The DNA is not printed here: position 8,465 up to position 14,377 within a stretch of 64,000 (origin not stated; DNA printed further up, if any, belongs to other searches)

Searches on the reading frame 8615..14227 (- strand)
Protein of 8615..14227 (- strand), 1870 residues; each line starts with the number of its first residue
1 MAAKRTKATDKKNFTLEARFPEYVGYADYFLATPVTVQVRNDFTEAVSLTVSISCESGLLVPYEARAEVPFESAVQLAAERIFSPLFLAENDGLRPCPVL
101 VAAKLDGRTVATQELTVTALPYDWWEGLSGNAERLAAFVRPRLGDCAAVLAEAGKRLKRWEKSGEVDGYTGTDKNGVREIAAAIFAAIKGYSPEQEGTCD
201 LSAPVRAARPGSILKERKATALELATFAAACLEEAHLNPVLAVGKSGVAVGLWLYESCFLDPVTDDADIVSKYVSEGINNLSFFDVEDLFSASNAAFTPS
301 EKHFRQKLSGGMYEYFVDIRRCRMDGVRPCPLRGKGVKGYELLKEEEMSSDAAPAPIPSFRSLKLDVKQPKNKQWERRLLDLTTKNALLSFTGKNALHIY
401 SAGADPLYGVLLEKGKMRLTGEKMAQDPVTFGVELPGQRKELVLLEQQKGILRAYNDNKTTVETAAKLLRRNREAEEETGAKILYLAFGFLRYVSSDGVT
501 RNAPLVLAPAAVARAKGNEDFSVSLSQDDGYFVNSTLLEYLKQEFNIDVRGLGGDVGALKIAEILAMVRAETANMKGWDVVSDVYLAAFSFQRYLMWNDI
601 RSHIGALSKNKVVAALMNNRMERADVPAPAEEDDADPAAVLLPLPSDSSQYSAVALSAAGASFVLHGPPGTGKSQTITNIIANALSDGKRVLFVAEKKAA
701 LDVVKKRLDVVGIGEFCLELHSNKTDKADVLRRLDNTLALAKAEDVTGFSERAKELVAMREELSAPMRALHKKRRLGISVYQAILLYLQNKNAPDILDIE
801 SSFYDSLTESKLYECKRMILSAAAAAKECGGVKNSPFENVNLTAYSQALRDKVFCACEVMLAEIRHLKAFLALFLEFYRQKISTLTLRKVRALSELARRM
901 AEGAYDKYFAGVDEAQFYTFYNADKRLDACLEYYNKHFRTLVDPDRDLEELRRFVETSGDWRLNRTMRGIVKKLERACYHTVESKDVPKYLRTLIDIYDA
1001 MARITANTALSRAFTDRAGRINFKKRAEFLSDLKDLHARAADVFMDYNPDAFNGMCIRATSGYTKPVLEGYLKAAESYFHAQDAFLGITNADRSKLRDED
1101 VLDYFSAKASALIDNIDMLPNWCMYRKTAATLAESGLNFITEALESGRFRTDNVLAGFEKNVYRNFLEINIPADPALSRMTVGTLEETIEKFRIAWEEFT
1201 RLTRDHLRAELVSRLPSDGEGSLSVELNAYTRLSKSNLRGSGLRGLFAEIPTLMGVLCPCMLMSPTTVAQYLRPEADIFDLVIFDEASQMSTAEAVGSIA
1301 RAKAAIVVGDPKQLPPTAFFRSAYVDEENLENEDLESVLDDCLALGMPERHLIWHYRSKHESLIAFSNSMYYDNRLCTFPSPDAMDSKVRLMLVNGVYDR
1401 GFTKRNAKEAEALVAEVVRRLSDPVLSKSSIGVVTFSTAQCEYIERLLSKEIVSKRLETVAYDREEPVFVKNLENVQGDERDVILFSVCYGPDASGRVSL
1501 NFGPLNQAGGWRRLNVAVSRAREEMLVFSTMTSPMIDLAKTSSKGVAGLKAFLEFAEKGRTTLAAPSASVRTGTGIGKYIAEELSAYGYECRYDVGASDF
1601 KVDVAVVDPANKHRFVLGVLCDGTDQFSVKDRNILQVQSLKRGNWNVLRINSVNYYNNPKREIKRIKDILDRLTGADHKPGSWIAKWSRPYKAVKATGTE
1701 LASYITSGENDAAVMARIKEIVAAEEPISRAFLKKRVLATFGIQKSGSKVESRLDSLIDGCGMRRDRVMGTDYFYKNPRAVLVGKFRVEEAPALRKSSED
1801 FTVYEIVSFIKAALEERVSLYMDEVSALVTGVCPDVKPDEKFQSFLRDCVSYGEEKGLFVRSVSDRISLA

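Call 27: search_protein_families(library=pfam, proteins=[window:8615-14227:-], max_evalue=0.0001)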
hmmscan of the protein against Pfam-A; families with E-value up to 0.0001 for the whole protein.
window:8615-14227:- (1870 aa): 8 families
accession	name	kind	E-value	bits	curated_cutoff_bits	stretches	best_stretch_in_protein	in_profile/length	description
PF13195.11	DUF4011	-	6.8e-24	85.1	22.2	1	378-541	1-158/158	Protein of unknown function (DUF4011)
PF13086.12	AAA_11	-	8e-18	65.6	27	2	647-710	3-74/257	AAA domain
PF18741.7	MTES_1575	-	5.3e-17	62.1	38.2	1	1580-1668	5-94/96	REase_MTES_1575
PF13087.12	AAA_12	-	1.6e-16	60.9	27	1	1347-1529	15-192/195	AAA domain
PF13604.12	AAA_30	-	2.6e-09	37.5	27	0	649-710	5-68/191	AAA domain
PF13245.12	AAA_19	-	8.7e-08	32.9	25.1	0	650-708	1-61/134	AAA domain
PF11784.13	DUF3320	-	7.4e-06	26.3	25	1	1709-1752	7-50/50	Protein of unknown function (DUF3320)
PF01443.25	Viral_helicase1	-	1.6e-05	25.2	21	0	1265-1317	44-100/228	Viral superfamily 1 RNA helicase core domain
